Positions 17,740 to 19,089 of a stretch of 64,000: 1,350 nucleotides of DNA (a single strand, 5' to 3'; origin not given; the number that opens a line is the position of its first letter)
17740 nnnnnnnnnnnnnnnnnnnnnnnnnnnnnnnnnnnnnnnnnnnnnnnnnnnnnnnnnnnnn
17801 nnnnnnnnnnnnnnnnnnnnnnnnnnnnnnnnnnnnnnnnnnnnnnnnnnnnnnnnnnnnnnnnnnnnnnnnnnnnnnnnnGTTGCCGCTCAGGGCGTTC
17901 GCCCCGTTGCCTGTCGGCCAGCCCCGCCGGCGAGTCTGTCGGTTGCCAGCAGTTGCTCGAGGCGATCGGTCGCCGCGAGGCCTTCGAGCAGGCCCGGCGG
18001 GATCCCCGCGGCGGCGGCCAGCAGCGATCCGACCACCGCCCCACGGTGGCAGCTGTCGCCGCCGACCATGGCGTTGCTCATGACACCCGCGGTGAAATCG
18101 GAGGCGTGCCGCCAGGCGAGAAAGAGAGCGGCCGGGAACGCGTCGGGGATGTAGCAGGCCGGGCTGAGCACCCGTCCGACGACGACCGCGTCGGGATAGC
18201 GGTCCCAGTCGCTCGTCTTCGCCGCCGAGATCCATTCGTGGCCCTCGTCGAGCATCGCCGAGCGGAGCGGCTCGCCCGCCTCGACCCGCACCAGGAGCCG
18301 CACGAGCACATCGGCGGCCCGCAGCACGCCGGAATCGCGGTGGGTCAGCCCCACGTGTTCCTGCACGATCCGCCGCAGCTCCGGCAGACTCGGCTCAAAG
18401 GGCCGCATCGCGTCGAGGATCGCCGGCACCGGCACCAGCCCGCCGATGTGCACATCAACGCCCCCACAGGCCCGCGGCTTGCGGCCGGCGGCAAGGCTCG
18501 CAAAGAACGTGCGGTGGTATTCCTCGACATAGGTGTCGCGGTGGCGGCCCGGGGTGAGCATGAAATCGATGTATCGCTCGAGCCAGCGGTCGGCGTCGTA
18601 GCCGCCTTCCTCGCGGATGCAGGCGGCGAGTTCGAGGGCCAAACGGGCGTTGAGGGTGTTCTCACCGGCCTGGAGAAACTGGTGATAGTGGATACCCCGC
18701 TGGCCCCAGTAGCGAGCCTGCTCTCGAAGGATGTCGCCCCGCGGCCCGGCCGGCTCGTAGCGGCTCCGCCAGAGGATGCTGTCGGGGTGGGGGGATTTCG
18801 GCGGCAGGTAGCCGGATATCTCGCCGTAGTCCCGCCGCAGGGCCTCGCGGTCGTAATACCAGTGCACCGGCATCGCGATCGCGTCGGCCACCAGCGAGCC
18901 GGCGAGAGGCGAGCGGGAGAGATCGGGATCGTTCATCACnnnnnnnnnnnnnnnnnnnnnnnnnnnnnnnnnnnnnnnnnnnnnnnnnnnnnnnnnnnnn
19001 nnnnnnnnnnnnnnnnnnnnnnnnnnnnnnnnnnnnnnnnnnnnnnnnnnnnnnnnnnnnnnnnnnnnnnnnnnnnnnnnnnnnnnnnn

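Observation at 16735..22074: Amino-acid ABC importer operon ending in a divergent ADP-ribosylglycohydrolase-fold protein and a stand-alone OvoA-C-terminal-like methyltransferase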

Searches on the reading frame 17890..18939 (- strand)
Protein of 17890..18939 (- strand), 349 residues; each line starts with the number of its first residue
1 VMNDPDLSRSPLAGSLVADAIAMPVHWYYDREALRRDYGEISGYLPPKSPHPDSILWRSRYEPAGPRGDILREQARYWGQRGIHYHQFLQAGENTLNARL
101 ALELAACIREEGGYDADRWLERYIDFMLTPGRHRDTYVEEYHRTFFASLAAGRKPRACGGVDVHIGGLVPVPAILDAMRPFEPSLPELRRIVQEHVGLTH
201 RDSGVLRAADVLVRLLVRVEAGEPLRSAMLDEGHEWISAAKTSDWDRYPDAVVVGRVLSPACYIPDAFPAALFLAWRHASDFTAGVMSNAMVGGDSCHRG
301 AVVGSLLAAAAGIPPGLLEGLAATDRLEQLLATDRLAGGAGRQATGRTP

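Call 4: search_protein_families(library=pfam, proteins=[window:17890-18939:-], max_evalue=0.01)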
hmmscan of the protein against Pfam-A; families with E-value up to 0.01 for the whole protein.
window:17890-18939:- (349 aa): 1 family
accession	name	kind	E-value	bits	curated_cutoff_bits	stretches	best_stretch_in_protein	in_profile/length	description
PF03747.19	ADP_ribosyl_GH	-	5e-38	131.8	26.2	1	12-313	3-281/287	ADP-ribosylglycohydrolase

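Call 5: search_protein_families(library=ncbifam, proteins=[window:17890-18939:-], max_evalue=0.01)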
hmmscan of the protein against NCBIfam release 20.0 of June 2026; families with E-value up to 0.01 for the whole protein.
window:17890-18939:- (349 aa): 1 family
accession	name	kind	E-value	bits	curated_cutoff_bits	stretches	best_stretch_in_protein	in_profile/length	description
TIGR02662.1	dinitro_DRAG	equivalog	0.00054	19.3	337.05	1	90-313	49-256/287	ADP-ribosyl-[dinitrogen reductase] hydrolase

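Call 7: find_homologous_proteins(query=window:17890-18939:-)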
Query window:17890-18939:- (349 aa): 2713 proteins with E <= 0.001 among 8000 candidates; the best 120 are listed.
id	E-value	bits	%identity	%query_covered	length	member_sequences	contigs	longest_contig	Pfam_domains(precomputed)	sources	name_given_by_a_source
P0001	3.4e-229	778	98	99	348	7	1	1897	PF03747.20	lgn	-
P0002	6.0e-164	564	75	94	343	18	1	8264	PF03747.20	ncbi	-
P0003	2.2e-162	559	76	93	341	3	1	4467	PF03747.20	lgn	-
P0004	2.4e-162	558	74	94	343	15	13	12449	PF03747.20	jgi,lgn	jgi:ADP-ribosyl-[dinitrogen reductase] hydrolase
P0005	5.1e-162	557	75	93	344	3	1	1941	PF03747.20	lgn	-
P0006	8.0e-162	557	74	93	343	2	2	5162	PF03747.20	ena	-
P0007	8.3e-162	557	74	93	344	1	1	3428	PF03747.20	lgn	-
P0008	3.8e-160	551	74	94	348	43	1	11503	PF03747.20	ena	-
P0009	1.9e-159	549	73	93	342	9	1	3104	PF03747.20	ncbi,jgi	jgi:ADP-ribosyl-[dinitrogen reductase] hydrolase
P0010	5.3e-153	528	73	91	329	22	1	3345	PF03747.20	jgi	jgi:ADP-ribosylglycohydrolase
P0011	5.7e-150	518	71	93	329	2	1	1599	PF03747.20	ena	-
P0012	4.0e-145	502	69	93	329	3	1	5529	PF03747.20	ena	-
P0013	6.2e-145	501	67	95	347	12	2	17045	PF03747.20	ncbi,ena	-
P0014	1.4e-144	500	68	92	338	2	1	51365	PF03747.20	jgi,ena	jgi:ADP-ribosylglycohydrolase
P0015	5.4e-144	498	67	95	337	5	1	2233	PF03747.20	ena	-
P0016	9.8e-144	497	70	89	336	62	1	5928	PF03747.20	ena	-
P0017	1.2e-143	497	98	64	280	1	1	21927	PF03747.20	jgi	-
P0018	1.9e-143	496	69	93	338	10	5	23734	PF03747.20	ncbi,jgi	ncbi:MAG: hypothetical protein RLZZ111_2266 [Planctomycetota bacterium]|jgi:ADP-ribosylglycohydrolas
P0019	1.1e-142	494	67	91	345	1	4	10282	PF03747.20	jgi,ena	jgi:ADP-ribosylglycohydrolase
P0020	3.0e-142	492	67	93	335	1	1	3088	PF03747.20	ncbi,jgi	jgi:ADP-ribosyl-[dinitrogen reductase] hydrolase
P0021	3.7e-142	492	66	94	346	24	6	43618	PF03747.20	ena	-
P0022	4.2e-142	492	65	95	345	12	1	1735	PF03747.20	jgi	-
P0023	5.9e-142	491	69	90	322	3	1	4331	PF03747.20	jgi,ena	jgi:ADP-ribosylglycohydrolase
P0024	9.1e-142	491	69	91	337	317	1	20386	PF03747.20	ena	-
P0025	1.5e-141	490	67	93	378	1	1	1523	PF03747.20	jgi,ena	-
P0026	1.8e-141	490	67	95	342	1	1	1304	PF03747.20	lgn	-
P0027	3.1e-141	489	67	91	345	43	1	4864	PF03747.20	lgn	-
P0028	4.6e-141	488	67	92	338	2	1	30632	PF03747.20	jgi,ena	-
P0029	2.2e-140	486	67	93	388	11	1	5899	PF03747.20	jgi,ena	-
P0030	2.2e-140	486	67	92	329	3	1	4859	PF03747.20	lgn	-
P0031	3.2e-140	486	67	91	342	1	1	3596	PF03747.20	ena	-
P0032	3.4e-140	486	67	91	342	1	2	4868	PF03747.20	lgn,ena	-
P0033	3.9e-140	485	67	93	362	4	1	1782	PF03747.20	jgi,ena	jgi:ADP-ribosylglycohydrolase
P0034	4.9e-140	485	69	89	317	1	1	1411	PF03747.20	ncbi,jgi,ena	jgi:ADP-ribosylglycohydrolase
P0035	5.3e-140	485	68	91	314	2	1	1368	PF03747.20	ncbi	ncbi:MAG: ADP-ribosylglycohydrolase family protein, partial [Planctomycetia bacterium]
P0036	7.1e-140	485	68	91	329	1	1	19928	PF03747.20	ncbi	-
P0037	1.1e-139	484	68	91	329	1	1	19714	PF03747.20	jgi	jgi:ADP-ribosylglycohydrolase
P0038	1.2e-139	484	68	90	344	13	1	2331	PF03747.20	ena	-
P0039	1.6e-139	483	68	91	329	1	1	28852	PF03747.20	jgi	jgi:ADP-ribosylglycohydrolase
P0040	1.9e-139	483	68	91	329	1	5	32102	PF03747.20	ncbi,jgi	jgi:ADP-ribosylglycohydrolase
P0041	2.3e-139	483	67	91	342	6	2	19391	PF03747.20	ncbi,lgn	ncbi:MAG: ADP-ribosylglycohydrolase family protein [Planctomycetota bacterium]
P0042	6.9e-139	481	66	93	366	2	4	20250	PF03747.20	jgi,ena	-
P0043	7.5e-139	481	66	93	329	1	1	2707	PF03747.20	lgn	-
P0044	9.4e-139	481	65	94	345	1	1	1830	PF03747.20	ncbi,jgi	jgi:ADP-ribosyl-[dinitrogen reductase] hydrolase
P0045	1.1e-138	481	67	91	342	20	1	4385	PF03747.20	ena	-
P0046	1.9e-138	480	66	92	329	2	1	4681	PF03747.20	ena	-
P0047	2.0e-138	480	66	92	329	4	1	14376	PF03747.20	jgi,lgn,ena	-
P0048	2.2e-138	480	64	95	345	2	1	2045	PF03747.20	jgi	-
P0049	4.3e-138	479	64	95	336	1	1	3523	PF03747.20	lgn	-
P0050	4.6e-138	479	64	95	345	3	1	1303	PF03747.20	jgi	jgi:ADP-ribosylglycohydrolase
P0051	4.8e-138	479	68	89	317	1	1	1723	PF03747.20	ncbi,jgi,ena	jgi:ADP-ribosylglycohydrolase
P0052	2.6e-137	476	66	92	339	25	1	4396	PF03747.20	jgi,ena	jgi:hypothetical protein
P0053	3.0e-137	476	66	92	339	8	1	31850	PF03747.20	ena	-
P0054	5.7e-137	475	65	92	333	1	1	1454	PF03747.20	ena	-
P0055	6.8e-137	475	64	93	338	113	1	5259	PF03747.20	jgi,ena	jgi:ADP-ribosylglycohydrolase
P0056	7.1e-137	475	67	89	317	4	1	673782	PF03747.20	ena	-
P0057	7.3e-137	475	67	93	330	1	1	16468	PF03747.20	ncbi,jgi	jgi:ADP-ribosyl-[dinitrogen reductase] hydrolase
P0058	8.7e-137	474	66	91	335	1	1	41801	PF03747.20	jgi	-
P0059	1.7e-136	473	64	94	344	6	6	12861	PF03747.20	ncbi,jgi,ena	jgi:ADP-ribosyl-[dinitrogen reductase] hydrolase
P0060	1.8e-136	473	65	87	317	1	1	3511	PF03747.20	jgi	-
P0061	2.2e-136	473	67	89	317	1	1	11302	PF03747.20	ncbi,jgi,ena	jgi:ADP-ribosylglycohydrolase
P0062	3.1e-136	473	68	88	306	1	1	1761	PF03747.20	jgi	jgi:ADP-ribosylglycohydrolase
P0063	3.3e-136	472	63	94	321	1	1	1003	PF03747.20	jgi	-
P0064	6.1e-136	472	64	92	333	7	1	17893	PF03747.20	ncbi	ncbi:MAG: ADP-ribosylglycohydrolase family protein [Planctomycetia bacterium]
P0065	6.1e-136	472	67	86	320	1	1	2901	PF03747.20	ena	-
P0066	6.1e-136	472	65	91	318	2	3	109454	PF03747.20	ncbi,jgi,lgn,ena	jgi:ADP-ribosylglycohydrolase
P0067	6.6e-136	471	66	89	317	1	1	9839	PF03747.20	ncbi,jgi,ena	jgi:ADP-ribosylglycohydrolase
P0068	8.0e-136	471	66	86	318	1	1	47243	PF03747.20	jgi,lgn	jgi:ADP-ribosylglycohydrolase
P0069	8.6e-136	471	64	92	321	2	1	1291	PF03747.20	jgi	jgi:ADP-ribosylglycohydrolase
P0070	8.8e-136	471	65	89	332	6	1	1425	PF03747.20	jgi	-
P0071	8.8e-136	471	64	95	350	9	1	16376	PF03747.20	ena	-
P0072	1.1e-135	471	65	91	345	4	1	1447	PF03747.20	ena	-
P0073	1.3e-135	471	66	91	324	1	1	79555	PF03747.20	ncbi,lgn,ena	-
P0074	1.4e-135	470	67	87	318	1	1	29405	PF03747.20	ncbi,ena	-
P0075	2.1e-135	470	66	89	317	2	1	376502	PF03747.20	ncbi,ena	-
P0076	2.1e-135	470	67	89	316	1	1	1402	PF03747.20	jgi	jgi:ADP-ribosylglycohydrolase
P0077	2.2e-135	470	64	91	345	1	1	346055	PF03747.20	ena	-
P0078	3.9e-135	469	66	90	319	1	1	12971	PF03747.20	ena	-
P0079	4.3e-135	469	66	87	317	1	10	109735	PF03747.20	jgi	jgi:ADP-ribosyl-[dinitrogen reductase] hydrolase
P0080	4.8e-135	469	64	92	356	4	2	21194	PF03747.20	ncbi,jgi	jgi:ADP-ribosyl-[dinitrogen reductase] hydrolase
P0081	4.9e-135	469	64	90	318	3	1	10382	PF03747.20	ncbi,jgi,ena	jgi:ADP-ribosylglycohydrolase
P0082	5.1e-135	469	64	92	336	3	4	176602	PF03747.20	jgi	jgi:ADP-ribosyl-[dinitrogen reductase] hydrolase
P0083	6.4e-135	468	64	92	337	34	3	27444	PF03747.20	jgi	jgi:ADP-ribosylglycohydrolase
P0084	6.4e-135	468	65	92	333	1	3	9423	PF03747.20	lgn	-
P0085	7.1e-135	468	66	90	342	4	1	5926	PF03747.20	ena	-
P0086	7.1e-135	468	64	91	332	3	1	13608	PF03747.20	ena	-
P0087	7.7e-135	468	66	86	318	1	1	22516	PF03747.20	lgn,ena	-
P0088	8.0e-135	468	65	91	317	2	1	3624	PF03747.20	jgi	-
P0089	8.7e-135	468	64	93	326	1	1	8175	PF03747.20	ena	-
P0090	1.1e-134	467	66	89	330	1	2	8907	PF03747.20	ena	-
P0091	1.3e-134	467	65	92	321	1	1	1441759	PF03747.20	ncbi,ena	-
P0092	1.7e-134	467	63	95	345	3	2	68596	PF03747.20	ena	-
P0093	2.3e-134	466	66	91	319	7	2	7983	PF03747.20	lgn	-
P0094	2.4e-134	466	65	86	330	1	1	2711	PF03747.20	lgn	-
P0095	3.4e-134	466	65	90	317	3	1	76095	PF03747.20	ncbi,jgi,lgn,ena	jgi:ADP-ribosylglycohydrolase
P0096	3.7e-134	466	67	89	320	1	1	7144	PF03747.20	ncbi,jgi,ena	jgi:ADP-ribosylglycohydrolase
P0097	3.7e-134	466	64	91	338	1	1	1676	PF03747.20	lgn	-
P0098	4.9e-134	465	63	91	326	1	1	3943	PF03747.20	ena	-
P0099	5.1e-134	465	64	92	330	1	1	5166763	PF03747.20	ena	-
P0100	6.0e-134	465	64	91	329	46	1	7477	PF03747.20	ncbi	-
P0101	6.0e-134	465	64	90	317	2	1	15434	PF03747.20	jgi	-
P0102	6.2e-134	465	66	86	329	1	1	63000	PF03747.20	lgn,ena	-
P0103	6.8e-134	465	65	90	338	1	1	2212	PF03747.20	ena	-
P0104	1.2e-133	464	66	88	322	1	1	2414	PF03747.20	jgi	-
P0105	1.4e-133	464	64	91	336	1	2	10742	PF03747.20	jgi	jgi:ADP-ribosyl-[dinitrogen reductase] hydrolase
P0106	2.3e-133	463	66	86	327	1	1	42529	PF03747.20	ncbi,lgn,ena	-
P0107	3.2e-133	463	64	90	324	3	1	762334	PF03747.20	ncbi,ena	-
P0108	3.2e-133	463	64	88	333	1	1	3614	PF03747.20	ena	-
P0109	3.3e-133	463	65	86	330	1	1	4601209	PF03747.20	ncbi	-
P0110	3.6e-133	462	66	84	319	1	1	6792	PF03747.20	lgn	-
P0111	6.1e-133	462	62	96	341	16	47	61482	PF03747.20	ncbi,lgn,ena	-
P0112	6.4e-133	462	66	86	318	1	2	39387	PF03747.20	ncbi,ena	-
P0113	8.4e-133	461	66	86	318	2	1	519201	PF03747.20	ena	-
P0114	8.8e-133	461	66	86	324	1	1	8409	PF03747.20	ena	-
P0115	9.0e-133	461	65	91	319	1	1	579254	PF03747.20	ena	-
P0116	9.6e-133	461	65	92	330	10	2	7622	PF03747.20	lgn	-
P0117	9.7e-133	461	65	92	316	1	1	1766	PF03747.20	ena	-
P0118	1.0e-132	461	65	91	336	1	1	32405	PF03747.20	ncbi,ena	-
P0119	1.0e-132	461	66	87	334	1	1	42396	PF03747.20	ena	-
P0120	1.0e-132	461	64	91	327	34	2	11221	PF03747.20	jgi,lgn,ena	-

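Call 10: find_related_loci(query=A1, collection=genome_contigs, flank=10000)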
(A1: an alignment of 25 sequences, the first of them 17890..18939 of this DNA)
Query A1 (349 aa) in genome_contigs; peptide patterns used: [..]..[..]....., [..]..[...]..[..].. (x = any residue, [..] = any of these).
599 stretches matched a pattern (row limit reached: there are more); 595 encode a relative of the query (tblastn E <= 1e-3); the best 80 are kept; 80 distinct loci.
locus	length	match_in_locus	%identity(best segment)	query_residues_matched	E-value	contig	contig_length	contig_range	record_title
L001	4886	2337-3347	74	7-343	6e-166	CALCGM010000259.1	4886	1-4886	MAG TPA_asm: uncultured Planctomycetaceae bacterium isolate ERR2206794_bin.65_CONCOCT_v1.1_MAG genome assembly, contig:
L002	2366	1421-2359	76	10-322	2e-167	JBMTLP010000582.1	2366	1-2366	MAG: Pirellulales bacterium isolate LKB_V2_S15_100percent_par_LKB_V2_S15_metabat.40 NODE_39361_length_2366_cov_2.854176,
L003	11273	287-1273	74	2-330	2e-154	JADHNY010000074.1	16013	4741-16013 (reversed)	MAG: Pirellulales bacterium isolate BS301-5m-G80 BS301-5m-C4658, whole genome shotgun sequence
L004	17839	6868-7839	73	10-333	8e-154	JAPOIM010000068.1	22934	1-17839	MAG: Planctomycetota bacterium isolate bin36 NODE_68_length_22934_cov_1.783830, whole genome shotgun sequence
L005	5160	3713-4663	70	3-321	3e-146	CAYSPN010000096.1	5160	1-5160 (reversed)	MAG TPA_asm: uncultured Candidatus Kuenenia sp. isolate binchicken_co255_45 genome assembly, contig: k141_3906018, whole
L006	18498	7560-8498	70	6-321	2e-144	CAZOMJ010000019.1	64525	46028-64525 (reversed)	MAG TPA_asm: uncultured Candidatus Kuenenia sp. isolate binchicken_co255_452 genome assembly, contig: k141_3447737, whol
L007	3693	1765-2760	67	6-339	7e-149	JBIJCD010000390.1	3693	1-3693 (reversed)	MAG: Pirellulales bacterium isolate ME2006-08-18D11_3300042945_group2_bin148 Rohwer_bin1736_scaffold_5036_c1, whole geno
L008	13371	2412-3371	69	6-328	6e-144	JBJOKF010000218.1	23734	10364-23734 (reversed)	MAG: Planctomycetota bacterium isolate stroublescreek_2019_sw_WHONDRS-S19S_0089_B_bin.80 scaffold_751209, whole genome s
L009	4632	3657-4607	69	3-321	1e-145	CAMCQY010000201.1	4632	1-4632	MAG: Candidatus Kuenenia stuttgartiensis isolate MiE-14oct19-235 genome assembly, contig: MiE-14oct19-C34630, whole geno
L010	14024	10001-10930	70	9-321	3e-143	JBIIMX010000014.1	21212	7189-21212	MAG: Pirellulales bacterium isolate ME2002-08-01_3300044695_group1_bin189 Rohwer_bin1733_scaffold_1332_c3, whole genome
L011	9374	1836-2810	68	3-329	6e-143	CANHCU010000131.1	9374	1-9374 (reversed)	MAG: Planctomycetaceae bacterium isolate RE-18aug17-209 genome assembly, contig: RE-18aug17-C12135, whole genome shotgun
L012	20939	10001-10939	69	6-321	8e-143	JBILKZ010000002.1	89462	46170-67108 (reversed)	MAG: Pirellulales bacterium isolate ME2017-07-18_3300034272_group7_bin91 Rohwer_bin1743_scaffold_27_c1, whole genome sho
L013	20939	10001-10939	69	6-321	5e-143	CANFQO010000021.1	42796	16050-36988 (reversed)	MAG: Planctomycetaceae bacterium isolate Jr-14may18-66 genome assembly, contig: Jr-14may18-C1378, whole genome shotgun s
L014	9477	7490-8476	67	2-332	9e-142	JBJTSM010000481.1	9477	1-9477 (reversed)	MAG: Planctomycetia bacterium isolate samp_4447_metabat2_46 samp_4447_797205, whole genome shotgun sequence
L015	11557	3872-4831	67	14-331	1e-140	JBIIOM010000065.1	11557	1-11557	MAG: Pirellulales bacterium isolate ME2002-10-08pf_3300042317_group1_bin73 Rohwer_bin1721_scaffold_3135_c1, whole genome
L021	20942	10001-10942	66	8-324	1e-137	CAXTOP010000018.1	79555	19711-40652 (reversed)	MAG TPA_asm: uncultured Chthoniobacterales bacterium isolate public_SRR11456919_metawrap_bin.2 genome assembly, contig:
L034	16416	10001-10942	64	2-322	5e-134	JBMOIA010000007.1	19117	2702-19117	MAG: Terrimicrobiaceae bacterium isolate Deming_bin.383 contig7485, whole genome shotgun sequence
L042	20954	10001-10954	60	7-327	4e-131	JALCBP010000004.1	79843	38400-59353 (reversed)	MAG: Pirellulales bacterium isolate H2_metabat_bins_sspec.tsv.001 NODE_6_length_79843_cov_31.322179, whole genome shotgu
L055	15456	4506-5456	62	8-327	5e-128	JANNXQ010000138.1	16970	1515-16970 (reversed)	MAG: Chthoniobacteraceae bacterium isolate VAR_34_metabat_159 VAR_34_k141_40135, whole genome shotgun sequence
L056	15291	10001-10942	63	1-314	4e-128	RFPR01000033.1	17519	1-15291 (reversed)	MAG: Proteobacteria bacterium isolate WB4_3_0938 contig_100_32, whole genome shotgun sequence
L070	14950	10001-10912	63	14-319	2e-126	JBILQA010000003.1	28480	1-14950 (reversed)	MAG: Akkermansiaceae bacterium isolate ME2018-05-29_3300042473_group8_bin119 Rohwer_bin2751_scaffold_451_c1, whole genom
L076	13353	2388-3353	60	2-327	3e-126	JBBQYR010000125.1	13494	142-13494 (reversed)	MAG: Chthoniobacterales bacterium isolate Co_metawrap_2172 Cmw_2172_k141_25859034_length_13494_cov_12.1900, whole genome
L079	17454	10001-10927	61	5-315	1e-125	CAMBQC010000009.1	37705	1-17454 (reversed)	MAG: Prosthecobacter debontii isolate MiE-14oct19-216 genome assembly, contig: MiE-14oct19-C1173, whole genome shotgun s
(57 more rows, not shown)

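Call 13: search_protein_families(library=ncbifam, proteins=[L012:10993-13227:+, L012:13269-14876:+, L012:5107-7488:+, L012:14887-16140:-, L012:3966-5102:-], max_evalue=0.00001)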
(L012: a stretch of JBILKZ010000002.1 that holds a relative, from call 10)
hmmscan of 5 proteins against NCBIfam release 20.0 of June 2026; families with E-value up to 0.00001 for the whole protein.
L012:10993-13227:+ (744 aa): 4 families
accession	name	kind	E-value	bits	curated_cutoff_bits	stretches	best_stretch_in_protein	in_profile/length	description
TIGR04344.1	ovoA_Nterm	equivalog_domain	4.3e-187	622.4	400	1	42-487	10-444/444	5-histidylcysteine sulfoxide synthase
TIGR04345.1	ovoA_Cterm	equivalog_domain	1.6e-90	302.9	170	1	503-743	1-242/242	putative 4-mercaptohistidine N1-methyltransferase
NF041186.1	SenA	equivalog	4.7e-49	167.8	420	1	126-487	81-381/382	selenoneine synthase SenA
TIGR03440.2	egtB_TIGR03440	equivalog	7.3e-47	160.4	360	1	132-481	86-402/413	ergothioneine biosynthesis protein EgtB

L012:13269-14876:+ (535 aa): 0 families

L012:5107-7488:+ (793 aa): 0 families

L012:14887-16140:- (417 aa): 16 families
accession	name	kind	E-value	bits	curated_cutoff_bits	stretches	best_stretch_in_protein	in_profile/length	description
NF007911.0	PRK10624.1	equivalog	4.1e-51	174.1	537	1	22-413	13-378/382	lactaldehyde reductase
NF041833.1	Fe_ADH_ErcA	equivalog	6.8e-51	173.6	550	1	14-414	6-379/382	alcohol dehydrogenase-like regulatory protein ErcA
TIGR02638.1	lactal_redase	equivalog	2.9e-50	171.2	523.15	1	21-412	11-378/379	lactaldehyde reductase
TIGR03405.1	Phn_Fe-ADH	equivalog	2.2e-47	161.5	423.7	1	14-389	1-340/355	iron-containing alcohol dehydrogenase PsrA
NF053866.1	CholDhdGbsBBac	equivalog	5e-47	160.4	550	1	11-410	9-384/392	choline dehydrogenase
NF058672.1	4HyButDHCUPNE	equivalog_domain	3.6e-46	158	500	1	20-415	10-376/378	4-hydroxybutyrate dehydrogenase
NF011998.0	PRK15454.1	equivalog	8.2e-40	136.7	556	1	14-415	24-393/395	ethanolamine utilization ethanol dehydrogenase EutG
NF010378.0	PRK13805.1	equivalog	3.3e-37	127.8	951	1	20-357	465-785/872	bifunctional acetaldehyde-CoA/alcohol dehydrogenase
NF050025.1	SulfAcetaldRedSarD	equivalog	2.4e-36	125.4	700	1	20-413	11-381/385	sulfoacetaldehyde reductase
NF007363.0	PRK09860.1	equivalog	1.5e-35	123.1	581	1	10-412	2-378/383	L-threonine dehydrogenase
NF011717.0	PRK15138.1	equivalog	1.5e-16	60.4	645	1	12-388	4-356/387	alcohol dehydrogenase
NF041822.1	daptide_DH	equivalog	2.3e-15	56.3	300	1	51-308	12-258/363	daptide-type RiPP biosynthesis dehydogenase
TIGR04266.1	NDMA_methanol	equivalog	2.6e-15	56.1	625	1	14-399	13-373/420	NDMA-dependent methanol dehydrogenase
NF006941.0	PRK09423.1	subfamily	4.7e-15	55.3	336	1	23-122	14-108/367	glycerol dehydrogenase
NF053832.1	GlycoaldRedHalo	equivalog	2e-07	30.5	550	0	16-118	7-104/363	glycolaldehyde reductase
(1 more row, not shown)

L012:3966-5102:- (378 aa): 7 families
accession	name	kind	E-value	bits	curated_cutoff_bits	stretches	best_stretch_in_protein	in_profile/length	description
NF040723.1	UDP-GlcNAcDh_Arch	equivalog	2.8e-16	59.9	450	1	55-308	1-242/302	UDP-N-acetylglucosamine 3-dehydrogenase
TIGR04380.1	myo_inos_iolG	equivalog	1e-15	57.5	355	1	58-355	10-303/330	inositol 2-dehydrogenase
NF007574.0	PRK10206.1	equivalog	6.6e-14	51.7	352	1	75-303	25-247/345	oxidoreductase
NF008607.0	PRK11579.1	subfamily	8.6e-14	51.3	330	1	55-301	5-247/346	oxidoreductase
NF041392.1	XylDh_Gfo6_Halo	equivalog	7.6e-11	41.4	350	1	118-343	83-313/350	D-xylose 1-dehydrogenase Gfo6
NF052679.1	InsChiInosDhIolG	equivalog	2e-10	40.2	540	1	88-204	37-154/343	bifunctional inositol 2-dehydrogenase/D-chiro-inositol 1-dehydrogenase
NF052479.1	LevoglcsnDh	equivalog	3.3e-08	32.6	650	1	124-285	78-246/386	levoglucosan dehydrogenase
